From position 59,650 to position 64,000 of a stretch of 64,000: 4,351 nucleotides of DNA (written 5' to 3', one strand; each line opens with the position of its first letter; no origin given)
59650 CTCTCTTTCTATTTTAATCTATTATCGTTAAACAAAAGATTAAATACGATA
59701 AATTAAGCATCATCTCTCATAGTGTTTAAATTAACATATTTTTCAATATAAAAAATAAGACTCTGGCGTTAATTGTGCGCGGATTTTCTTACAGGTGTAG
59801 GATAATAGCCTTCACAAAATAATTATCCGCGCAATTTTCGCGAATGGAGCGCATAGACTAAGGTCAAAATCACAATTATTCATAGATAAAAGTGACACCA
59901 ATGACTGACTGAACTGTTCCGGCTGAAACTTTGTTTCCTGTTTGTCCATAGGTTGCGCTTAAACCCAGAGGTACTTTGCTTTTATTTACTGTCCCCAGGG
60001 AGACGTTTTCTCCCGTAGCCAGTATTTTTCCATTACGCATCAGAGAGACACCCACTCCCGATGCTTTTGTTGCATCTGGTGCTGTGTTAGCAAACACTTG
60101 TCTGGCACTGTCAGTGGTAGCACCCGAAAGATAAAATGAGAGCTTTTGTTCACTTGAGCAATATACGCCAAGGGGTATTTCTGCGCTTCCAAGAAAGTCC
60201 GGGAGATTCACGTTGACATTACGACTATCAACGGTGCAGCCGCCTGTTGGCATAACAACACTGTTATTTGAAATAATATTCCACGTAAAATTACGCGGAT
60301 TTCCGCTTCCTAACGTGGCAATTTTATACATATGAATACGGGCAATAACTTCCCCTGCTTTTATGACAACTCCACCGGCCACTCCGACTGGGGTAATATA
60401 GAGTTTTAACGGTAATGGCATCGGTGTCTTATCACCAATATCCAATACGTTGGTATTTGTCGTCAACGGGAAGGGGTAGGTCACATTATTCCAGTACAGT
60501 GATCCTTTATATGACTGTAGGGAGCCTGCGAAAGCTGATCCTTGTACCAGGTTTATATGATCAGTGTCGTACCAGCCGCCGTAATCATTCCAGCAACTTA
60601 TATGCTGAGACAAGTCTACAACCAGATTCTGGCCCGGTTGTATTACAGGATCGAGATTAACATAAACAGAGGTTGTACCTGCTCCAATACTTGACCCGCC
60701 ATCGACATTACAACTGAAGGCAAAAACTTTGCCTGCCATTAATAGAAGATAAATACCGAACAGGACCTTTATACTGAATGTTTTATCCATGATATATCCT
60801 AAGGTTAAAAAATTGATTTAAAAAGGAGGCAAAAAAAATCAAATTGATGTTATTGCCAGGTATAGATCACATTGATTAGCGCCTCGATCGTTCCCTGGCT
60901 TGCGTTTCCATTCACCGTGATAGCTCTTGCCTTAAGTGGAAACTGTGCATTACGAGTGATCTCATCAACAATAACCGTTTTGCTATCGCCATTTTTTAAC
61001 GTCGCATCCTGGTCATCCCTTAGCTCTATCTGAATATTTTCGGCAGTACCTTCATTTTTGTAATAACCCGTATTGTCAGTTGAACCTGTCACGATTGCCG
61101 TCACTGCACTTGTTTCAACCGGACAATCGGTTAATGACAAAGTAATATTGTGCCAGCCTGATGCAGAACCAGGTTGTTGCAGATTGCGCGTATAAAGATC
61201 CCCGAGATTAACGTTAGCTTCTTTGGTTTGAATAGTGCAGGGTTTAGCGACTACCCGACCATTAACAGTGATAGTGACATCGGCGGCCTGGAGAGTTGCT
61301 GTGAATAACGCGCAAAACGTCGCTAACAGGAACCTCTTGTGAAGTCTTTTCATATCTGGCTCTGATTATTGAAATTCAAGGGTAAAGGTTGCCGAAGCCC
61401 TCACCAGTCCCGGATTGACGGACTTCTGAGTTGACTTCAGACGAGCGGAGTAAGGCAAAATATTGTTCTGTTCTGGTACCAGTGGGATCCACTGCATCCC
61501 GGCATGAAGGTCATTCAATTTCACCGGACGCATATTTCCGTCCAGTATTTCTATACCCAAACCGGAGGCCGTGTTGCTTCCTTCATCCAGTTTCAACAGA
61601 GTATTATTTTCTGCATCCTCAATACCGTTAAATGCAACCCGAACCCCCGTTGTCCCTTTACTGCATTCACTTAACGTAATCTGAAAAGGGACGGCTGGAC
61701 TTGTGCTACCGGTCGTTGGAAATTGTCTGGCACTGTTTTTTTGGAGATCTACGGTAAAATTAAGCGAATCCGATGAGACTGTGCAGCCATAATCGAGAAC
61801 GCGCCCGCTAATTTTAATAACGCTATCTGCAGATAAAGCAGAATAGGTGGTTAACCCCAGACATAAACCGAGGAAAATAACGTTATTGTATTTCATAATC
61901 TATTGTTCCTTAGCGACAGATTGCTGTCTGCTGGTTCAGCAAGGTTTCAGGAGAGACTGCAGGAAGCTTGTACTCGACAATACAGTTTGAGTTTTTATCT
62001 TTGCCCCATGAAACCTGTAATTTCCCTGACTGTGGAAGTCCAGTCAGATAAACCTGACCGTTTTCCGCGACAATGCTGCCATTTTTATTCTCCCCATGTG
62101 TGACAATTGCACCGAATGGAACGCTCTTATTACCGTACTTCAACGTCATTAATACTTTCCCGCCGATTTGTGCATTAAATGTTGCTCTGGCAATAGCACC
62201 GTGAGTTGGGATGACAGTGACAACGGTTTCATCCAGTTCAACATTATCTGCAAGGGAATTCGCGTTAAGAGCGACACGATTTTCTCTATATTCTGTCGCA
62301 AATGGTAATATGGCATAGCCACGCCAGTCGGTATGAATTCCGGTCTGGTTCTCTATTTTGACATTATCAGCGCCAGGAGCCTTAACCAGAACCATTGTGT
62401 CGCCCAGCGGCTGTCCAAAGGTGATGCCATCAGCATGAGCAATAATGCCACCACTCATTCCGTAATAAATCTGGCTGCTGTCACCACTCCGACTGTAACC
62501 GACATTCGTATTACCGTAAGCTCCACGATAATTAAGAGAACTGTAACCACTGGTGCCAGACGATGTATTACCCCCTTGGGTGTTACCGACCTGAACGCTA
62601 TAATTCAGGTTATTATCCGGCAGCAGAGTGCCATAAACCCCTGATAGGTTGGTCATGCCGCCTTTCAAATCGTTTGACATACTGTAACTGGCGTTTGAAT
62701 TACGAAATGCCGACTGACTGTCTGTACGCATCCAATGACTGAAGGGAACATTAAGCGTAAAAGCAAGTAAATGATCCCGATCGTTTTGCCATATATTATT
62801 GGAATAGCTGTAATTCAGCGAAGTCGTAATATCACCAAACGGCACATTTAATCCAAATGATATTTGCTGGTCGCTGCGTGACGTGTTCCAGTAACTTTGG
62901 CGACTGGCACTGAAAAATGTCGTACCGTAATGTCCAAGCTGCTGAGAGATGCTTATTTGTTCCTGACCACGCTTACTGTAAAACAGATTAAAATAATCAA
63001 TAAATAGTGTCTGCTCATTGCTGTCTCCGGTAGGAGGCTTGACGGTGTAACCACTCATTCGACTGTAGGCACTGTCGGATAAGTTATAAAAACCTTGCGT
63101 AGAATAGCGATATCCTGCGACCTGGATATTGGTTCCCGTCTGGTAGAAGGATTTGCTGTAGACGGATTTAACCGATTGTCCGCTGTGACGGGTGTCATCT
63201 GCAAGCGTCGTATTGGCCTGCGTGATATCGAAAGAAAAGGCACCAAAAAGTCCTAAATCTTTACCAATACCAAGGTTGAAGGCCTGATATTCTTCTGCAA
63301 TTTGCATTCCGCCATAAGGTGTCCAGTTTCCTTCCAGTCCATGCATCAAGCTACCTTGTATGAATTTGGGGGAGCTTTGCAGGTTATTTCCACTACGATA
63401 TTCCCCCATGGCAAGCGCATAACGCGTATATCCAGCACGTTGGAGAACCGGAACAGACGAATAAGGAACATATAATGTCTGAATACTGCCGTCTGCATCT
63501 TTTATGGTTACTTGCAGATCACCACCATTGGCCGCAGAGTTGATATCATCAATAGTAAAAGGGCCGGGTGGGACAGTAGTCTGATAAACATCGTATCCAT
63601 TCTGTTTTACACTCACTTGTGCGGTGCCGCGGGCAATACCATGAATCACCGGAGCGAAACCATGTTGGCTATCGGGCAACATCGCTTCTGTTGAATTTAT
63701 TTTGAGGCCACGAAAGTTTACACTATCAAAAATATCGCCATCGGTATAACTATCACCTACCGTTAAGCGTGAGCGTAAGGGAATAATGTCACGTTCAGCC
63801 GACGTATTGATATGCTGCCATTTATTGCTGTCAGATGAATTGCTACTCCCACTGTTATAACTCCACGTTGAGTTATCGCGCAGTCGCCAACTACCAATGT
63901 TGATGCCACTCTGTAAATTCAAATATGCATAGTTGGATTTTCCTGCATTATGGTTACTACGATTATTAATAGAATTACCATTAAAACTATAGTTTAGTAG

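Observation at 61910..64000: Fimbrial usher status cannot be settled at the window edge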

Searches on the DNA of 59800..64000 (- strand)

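Call 4: search_dna_similar(query=window:59800-64000:-, collection=ecoli_genomes, mode=near, max_rows=40)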
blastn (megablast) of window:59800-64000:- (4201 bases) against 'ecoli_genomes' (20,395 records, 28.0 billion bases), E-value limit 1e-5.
Records with a match: 5346; places in all: 5379; records where one place covers at least 80% of the query: 3713.
Genomes with a match: 5344 of 5426; with a place that covers at least 80% of the query: 3713. Places per genome that has any: lowest 1, median 1, highest 3. On chromosomes: 5373 places; on plasmids: 6.
Best place of each record, by identity: >=99% 14; 95-99% 5313; 90-95% 19.
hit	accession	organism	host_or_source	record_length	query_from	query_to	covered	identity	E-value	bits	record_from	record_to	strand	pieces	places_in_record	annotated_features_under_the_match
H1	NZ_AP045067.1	Escherichia coli strain JNE23-011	Homo sapiens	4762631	1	4201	100%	100.0%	0e+0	7753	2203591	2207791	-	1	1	fimbria/pilus outer membrane usher protein | ydeQ: fimbrial protein | fimF: type 1 fimbrial adaptor subunit FimF | fimG: type 1 fimbrial minor subunit FimG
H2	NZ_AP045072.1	Escherichia coli strain JNE112863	Homo sapiens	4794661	1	4201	100%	100.0%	0e+0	7753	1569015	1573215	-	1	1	fimbria/pilus outer membrane usher protein | ydeQ: fimbrial protein | fimF: type 1 fimbrial adaptor subunit FimF | fimG: type 1 fimbrial minor subunit FimG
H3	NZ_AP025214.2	Escherichia coli strain 2017.09.02CC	Homo sapiens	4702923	1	4201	100%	99.9%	0e+0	7742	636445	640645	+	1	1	fimbria/pilus outer membrane usher protein | ydeQ: fimbrial protein | ydeS: fimbrial protein | ydeR: fimbrial protein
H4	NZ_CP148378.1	Escherichia coli strain Z1323HEC0067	Homo sapiens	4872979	1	4201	100%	99.6%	0e+0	7675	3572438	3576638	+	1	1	fimbria/pilus outer membrane usher protein | ydeQ: fimbrial protein | ydeS: fimbrial protein | ydeR: fimbrial protein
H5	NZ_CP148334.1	Escherichia coli strain Z1323HEC0423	Homo sapiens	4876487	1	4201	100%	99.6%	0e+0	7670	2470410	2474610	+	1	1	fimbria/pilus outer membrane usher protein | ydeQ: fimbrial protein | ydeS: fimbrial protein | ydeR: fimbrial protein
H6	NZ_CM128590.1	Escherichia coli strain 200164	Homo sapiens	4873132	1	4201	100%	99.5%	0e+0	7637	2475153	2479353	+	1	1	fimbria/pilus outer membrane usher protein | ydeQ: fimbrial protein | ydeS: fimbrial protein | ydeR: fimbrial protein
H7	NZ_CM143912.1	Escherichia coli strain E04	Homo sapiens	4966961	1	4201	100%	99.5%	0e+0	7637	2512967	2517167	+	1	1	fimbria/pilus outer membrane usher protein | ydeQ: fimbrial protein | fimF: type 1 fimbrial adaptor subunit FimF | fimG: type 1 fimbrial minor subunit FimG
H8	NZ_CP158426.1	Escherichia coli strain NRZ14408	Homo sapiens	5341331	1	4201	100%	98.6%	0e+0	7443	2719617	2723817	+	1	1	fimbria/pilus outer membrane usher protein | ydeQ: fimbrial protein | ydeS: fimbrial protein | ydeR: fimbrial protein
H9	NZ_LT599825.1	Escherichia coli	-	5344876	1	4201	100%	98.6%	0e+0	7443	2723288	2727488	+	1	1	fimbria/pilus outer membrane usher protein | ydeQ: fimbrial protein | ydeS: fimbrial protein | ydeR: fimbrial protein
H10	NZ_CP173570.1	Escherichia coli strain 98198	Homo sapiens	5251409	1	4201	100%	98.6%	0e+0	7449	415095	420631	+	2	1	fimbria/pilus outer membrane usher protein | IS3 family transposase | ydeQ: fimbrial protein | ydeS: fimbrial protein | ydeR: fimbrial protein | and 1 other names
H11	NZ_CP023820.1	Escherichia coli strain 7/2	Homo sapiens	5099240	1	4201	100%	98.6%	0e+0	7437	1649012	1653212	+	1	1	fimbria/pilus outer membrane usher protein | ydeQ: fimbrial protein | ydeS: fimbrial protein | ydeR: fimbrial protein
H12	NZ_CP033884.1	Escherichia coli strain 50579417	Homo sapiens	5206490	1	4201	100%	98.6%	0e+0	7437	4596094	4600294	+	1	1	fimbria/pilus outer membrane usher protein | ydeQ: fimbrial protein | ydeS: fimbrial protein | ydeR: fimbrial protein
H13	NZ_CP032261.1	Escherichia coli strain AR_0067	missing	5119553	1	4201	100%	98.6%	0e+0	7437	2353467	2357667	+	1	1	fimbria/pilus outer membrane usher protein | ydeQ: fimbrial protein | ydeS: fimbrial protein | ydeR: fimbrial protein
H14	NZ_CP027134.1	Escherichia coli strain AR_0372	missing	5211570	1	4201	100%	98.6%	0e+0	7437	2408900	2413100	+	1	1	fimbria/pilus outer membrane usher protein | ydeQ: fimbrial protein | ydeS: fimbrial protein | ydeR: fimbrial protein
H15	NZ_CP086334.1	Escherichia coli strain EBJ003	Homo sapiens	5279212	1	4201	100%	98.6%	0e+0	7437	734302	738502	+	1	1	fimbria/pilus outer membrane usher protein | ydeQ: fimbrial protein | ydeS: fimbrial protein | ydeR: fimbrial protein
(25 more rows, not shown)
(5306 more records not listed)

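Call 5: get_annotated_region(hit=H1, flank=9000)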
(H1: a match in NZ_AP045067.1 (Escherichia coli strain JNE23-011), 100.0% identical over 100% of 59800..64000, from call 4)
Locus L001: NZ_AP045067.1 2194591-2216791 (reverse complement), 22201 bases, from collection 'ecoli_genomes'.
description: Escherichia coli strain JNE23-011 chromosome, complete genome
organism: Escherichia coli strain JNE23-011 (NCBI taxid 562)
replicon: chromosome; assembly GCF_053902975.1
host: Homo sapiens; source: -; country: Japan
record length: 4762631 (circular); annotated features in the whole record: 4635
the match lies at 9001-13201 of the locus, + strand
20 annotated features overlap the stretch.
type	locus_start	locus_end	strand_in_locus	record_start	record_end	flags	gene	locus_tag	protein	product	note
CDS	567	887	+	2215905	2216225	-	-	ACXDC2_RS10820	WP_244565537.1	hypothetical protein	-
CDS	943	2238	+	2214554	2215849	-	-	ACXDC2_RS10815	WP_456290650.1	phage coat protein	-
CDS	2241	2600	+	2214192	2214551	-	-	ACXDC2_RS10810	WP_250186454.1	hypothetical protein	-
CDS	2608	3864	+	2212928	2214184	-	-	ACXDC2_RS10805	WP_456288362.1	zonular occludens toxin domain-containing protein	-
CDS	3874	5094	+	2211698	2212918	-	-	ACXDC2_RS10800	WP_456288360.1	type II secretion system protein GspD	-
CDS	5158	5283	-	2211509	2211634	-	-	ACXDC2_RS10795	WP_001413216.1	hypothetical protein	-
CDS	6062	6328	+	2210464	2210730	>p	-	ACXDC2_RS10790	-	helix-turn-helix domain-containing protein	incomplete; partial in the middle of a contig; missing N-terminus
CDS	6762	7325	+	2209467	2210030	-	fimA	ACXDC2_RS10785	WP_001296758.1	type 1 fimbrial major subunit FimA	-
CDS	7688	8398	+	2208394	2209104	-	-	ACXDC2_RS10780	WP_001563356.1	fimbria/pilus periplasmic chaperone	-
CDS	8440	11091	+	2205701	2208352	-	-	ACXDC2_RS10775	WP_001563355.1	fimbria/pilus outer membrane usher protein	-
CDS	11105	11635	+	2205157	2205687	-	fimF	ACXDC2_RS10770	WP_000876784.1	type 1 fimbrial adaptor subunit FimF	-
CDS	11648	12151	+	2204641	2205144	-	fimG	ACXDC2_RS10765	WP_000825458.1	type 1 fimbrial minor subunit FimG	-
CDS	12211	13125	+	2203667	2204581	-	ydeQ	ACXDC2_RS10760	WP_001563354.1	fimbrial protein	-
CDS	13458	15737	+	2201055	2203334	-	ydeP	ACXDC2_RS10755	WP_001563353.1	acid resistance putative oxidoreductase YdeP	-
CDS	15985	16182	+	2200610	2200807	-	safA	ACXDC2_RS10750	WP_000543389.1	two-component system connector SafA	-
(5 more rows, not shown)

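Call 6: get_annotated_region(hit=H3, flank=9000)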
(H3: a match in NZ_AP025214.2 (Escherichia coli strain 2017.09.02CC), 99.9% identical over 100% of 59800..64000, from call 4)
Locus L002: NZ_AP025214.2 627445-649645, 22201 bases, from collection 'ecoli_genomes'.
description: Escherichia coli strain 2017.09.02CC chromosome, complete genome
organism: Escherichia coli strain 2017.09.02CC (NCBI taxid 562)
replicon: chromosome; assembly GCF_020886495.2
host: Homo sapiens; source: -; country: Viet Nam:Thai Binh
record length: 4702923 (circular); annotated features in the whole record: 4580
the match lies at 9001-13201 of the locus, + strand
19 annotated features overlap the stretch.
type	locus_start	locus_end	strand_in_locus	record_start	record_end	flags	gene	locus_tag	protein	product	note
CDS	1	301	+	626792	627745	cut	lsrR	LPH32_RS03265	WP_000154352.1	transcriptional regulator LsrR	-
CDS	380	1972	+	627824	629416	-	lsrK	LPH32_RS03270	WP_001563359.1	autoinducer-2 kinase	-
CDS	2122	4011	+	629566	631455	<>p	-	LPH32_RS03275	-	autotransporter barrel domain-containing lipoprotein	incomplete; partial in the middle of a contig; missing N-terminus and C-terminus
CDS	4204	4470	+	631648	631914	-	hipB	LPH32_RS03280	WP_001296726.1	type II toxin-antitoxin system antitoxin HipB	-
CDS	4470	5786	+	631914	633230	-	hipA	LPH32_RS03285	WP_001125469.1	type II toxin-antitoxin system serine/threonine protein kinase toxin HipA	-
CDS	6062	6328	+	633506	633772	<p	-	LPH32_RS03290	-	helix-turn-helix domain-containing protein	incomplete; partial in the middle of a contig; missing N-terminus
CDS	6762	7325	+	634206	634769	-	fimA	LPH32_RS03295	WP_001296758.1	type 1 fimbrial major subunit FimA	-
CDS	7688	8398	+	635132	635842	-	-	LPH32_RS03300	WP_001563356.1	fimbria/pilus periplasmic chaperone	-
CDS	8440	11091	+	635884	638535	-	-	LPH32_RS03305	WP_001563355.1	fimbria/pilus outer membrane usher protein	-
CDS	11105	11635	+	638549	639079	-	ydeS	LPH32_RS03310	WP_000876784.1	fimbrial protein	-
CDS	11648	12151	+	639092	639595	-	ydeR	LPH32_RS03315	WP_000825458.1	fimbrial protein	-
CDS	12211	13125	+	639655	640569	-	ydeQ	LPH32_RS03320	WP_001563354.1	fimbrial protein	-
CDS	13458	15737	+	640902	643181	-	ydeP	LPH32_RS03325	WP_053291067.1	acid resistance putative oxidoreductase YdeP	-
CDS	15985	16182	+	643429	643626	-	safA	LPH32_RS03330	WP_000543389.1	two-component system connector SafA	-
CDS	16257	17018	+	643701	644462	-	ydeO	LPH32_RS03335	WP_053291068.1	acid stress response transcriptional regulator YdeO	-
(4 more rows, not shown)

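Call 12: search_dna_similar(query=L001:6584-9864:+, collection=ecoli_genomes, mode=near, max_rows=40, rows=spread)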
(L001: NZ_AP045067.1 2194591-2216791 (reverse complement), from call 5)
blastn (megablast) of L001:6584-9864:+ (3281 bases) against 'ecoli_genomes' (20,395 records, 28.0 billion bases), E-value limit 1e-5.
Records with a match: 3819; places in all: 3827; records where one place covers at least 80% of the query: 3514.
Genomes with a match: 3819 of 5426; with a place that covers at least 80% of the query: 3514. Places per genome that has any: lowest 1, median 1, highest 2. On chromosomes: 3823 places; on plasmids: 4.
Best place of each record, by identity: >=99% 5; 95-99% 3795; 90-95% 1; 80-90% 18.
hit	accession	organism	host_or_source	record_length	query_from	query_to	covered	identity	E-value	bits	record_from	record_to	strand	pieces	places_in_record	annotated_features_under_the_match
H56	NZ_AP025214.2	Escherichia coli strain 2017.09.02CC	Homo sapiens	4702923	1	3281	100%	100.0%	0e+0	6059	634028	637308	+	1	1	fimbria/pilus outer membrane usher protein | fimbria/pilus periplasmic chaperone | fimA: type 1 fimbrial major subunit FimA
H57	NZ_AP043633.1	Escherichia coli strain AST240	Homo sapiens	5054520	1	3281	100%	98.3%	0e+0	5749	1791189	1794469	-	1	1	fimbria/pilus outer membrane usher protein | fimbria/pilus periplasmic chaperone | fimA: type 1 fimbrial major subunit FimA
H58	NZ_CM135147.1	Escherichia coli strain 47258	Homo sapiens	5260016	1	3281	100%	98.3%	0e+0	5744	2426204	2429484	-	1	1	fimbria/pilus outer membrane usher protein | fimbria/pilus periplasmic chaperone | fimA: type 1 fimbrial major subunit FimA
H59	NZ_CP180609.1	Escherichia coli strain PS1Phumofeces1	Homo sapiens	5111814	1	3281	100%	98.2%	0e+0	5733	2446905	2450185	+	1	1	fimbria/pilus outer membrane usher protein | fimbria/pilus periplasmic chaperone | fimA: type 1 fimbrial major subunit FimA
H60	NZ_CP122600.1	Escherichia coli strain ETEC6333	Sus scrofa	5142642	1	3280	100%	98.2%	0e+0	5731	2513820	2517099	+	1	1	fimbria/pilus outer membrane usher protein | fimbria/pilus periplasmic chaperone | fimA: type 1 fimbrial major subunit FimA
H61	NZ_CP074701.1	Escherichia coli strain 702/18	Homo sapiens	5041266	1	3281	100%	98.1%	0e+0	5722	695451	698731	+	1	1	fimbria/pilus outer membrane usher protein | fimbria/pilus periplasmic chaperone | fimA: type 1 fimbrial major subunit FimA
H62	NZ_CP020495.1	Escherichia coli strain 103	Homo sapiens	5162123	1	3281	100%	97.7%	0e+0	5648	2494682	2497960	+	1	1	fimbria/pilus outer membrane usher protein | fimbria/pilus periplasmic chaperone | fimA: type 1 fimbrial major subunit FimA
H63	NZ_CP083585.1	Escherichia coli strain ECNB21-M121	meat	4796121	1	3280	100%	97.6%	0e+0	5618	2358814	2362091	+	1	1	fimbria/pilus outer membrane usher protein | fimbria/pilus periplasmic chaperone | fimA: type 1 fimbrial major subunit FimA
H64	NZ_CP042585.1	Escherichia coli strain LD91-1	feces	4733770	1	3280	100%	97.5%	0e+0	5602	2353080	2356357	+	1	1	fimbria/pilus outer membrane usher protein | fimbria/pilus periplasmic chaperone | fimA: type 1 fimbrial major subunit FimA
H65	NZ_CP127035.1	Escherichia coli strain TW10573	Homo sapiens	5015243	1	3280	100%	97.4%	0e+0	5589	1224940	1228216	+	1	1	fimbria/pilus outer membrane usher protein | fimbria/pilus periplasmic chaperone | fimA: type 1 fimbrial major subunit FimA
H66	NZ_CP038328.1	Escherichia coli O157:H7 strain NE 1092-2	cattle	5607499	1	3280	100%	97.4%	0e+0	5579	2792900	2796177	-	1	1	fimbria/pilus outer membrane usher protein | fimbria/pilus periplasmic chaperone | fimA: type 1 fimbrial major subunit FimA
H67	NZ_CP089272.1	Escherichia coli O157:H7 strain M1300706001A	Homo sapiens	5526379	1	3280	100%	97.4%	0e+0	5579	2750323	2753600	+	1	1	fimbria/pilus outer membrane usher protein | fimbria/pilus periplasmic chaperone | fimA: type 1 fimbrial major subunit FimA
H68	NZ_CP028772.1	Escherichia coli strain A2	Platypus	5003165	1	3280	100%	97.4%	0e+0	5578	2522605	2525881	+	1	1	fimbria/pilus outer membrane usher protein | fimbria/pilus periplasmic chaperone | fimA: type 1 fimbrial major subunit FimA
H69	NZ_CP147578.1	Escherichia coli strain GN05476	Homo sapiens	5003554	3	3281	100%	97.3%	0e+0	5572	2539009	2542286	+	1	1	fimbria/pilus outer membrane usher protein | fimbria/pilus periplasmic chaperone | fimA: type 1 fimbrial major subunit FimA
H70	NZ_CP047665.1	Escherichia coli strain LD26-1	feces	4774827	1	3280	100%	97.3%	0e+0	5563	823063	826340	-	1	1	fimbria/pilus outer membrane usher protein | fimbria/pilus periplasmic chaperone | fimA: type 1 fimbrial major subunit FimA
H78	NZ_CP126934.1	Escherichia coli O78:H4 strain APEC E19057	Gallus gallus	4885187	1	3280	100%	97.2%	0e+0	5539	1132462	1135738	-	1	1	fimbria/pilus outer membrane usher protein | fimbria/pilus periplasmic chaperone | fimA: type 1 fimbrial major subunit FimA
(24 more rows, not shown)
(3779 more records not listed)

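Call 15: get_annotated_region(hit=H2, flank=4000)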
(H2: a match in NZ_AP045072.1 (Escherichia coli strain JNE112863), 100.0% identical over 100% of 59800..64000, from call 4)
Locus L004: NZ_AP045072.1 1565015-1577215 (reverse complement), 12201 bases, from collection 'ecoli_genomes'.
description: Escherichia coli strain JNE112863 chromosome, complete genome
organism: Escherichia coli strain JNE112863 (NCBI taxid 562)
replicon: chromosome; assembly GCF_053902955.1
host: Homo sapiens; source: -; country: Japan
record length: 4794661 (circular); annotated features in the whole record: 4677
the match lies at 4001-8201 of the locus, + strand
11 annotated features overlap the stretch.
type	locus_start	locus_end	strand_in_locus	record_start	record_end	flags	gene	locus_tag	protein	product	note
CDS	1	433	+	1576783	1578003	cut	-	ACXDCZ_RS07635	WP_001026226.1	type II secretion system protein GspD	-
CDS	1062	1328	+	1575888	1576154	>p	-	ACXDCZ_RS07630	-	helix-turn-helix domain-containing protein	incomplete; partial in the middle of a contig; missing N-terminus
CDS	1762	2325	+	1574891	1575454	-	fimA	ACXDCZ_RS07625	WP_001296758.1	type 1 fimbrial major subunit FimA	-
CDS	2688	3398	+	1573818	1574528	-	-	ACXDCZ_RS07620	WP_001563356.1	fimbria/pilus periplasmic chaperone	-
CDS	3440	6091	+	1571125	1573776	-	-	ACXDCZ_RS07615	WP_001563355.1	fimbria/pilus outer membrane usher protein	-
CDS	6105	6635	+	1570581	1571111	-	fimF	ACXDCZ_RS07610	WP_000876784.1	type 1 fimbrial adaptor subunit FimF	-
CDS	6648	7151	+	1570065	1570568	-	fimG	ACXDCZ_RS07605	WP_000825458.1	type 1 fimbrial minor subunit FimG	-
CDS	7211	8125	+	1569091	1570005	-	ydeQ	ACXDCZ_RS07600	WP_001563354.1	fimbrial protein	-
CDS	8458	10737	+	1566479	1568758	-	ydeP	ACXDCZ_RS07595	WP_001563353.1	acid resistance putative oxidoreductase YdeP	-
CDS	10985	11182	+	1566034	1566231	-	safA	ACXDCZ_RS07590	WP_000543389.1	two-component system connector SafA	-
CDS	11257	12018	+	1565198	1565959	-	ydeO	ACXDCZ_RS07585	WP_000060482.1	acid stress response transcriptional regulator YdeO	-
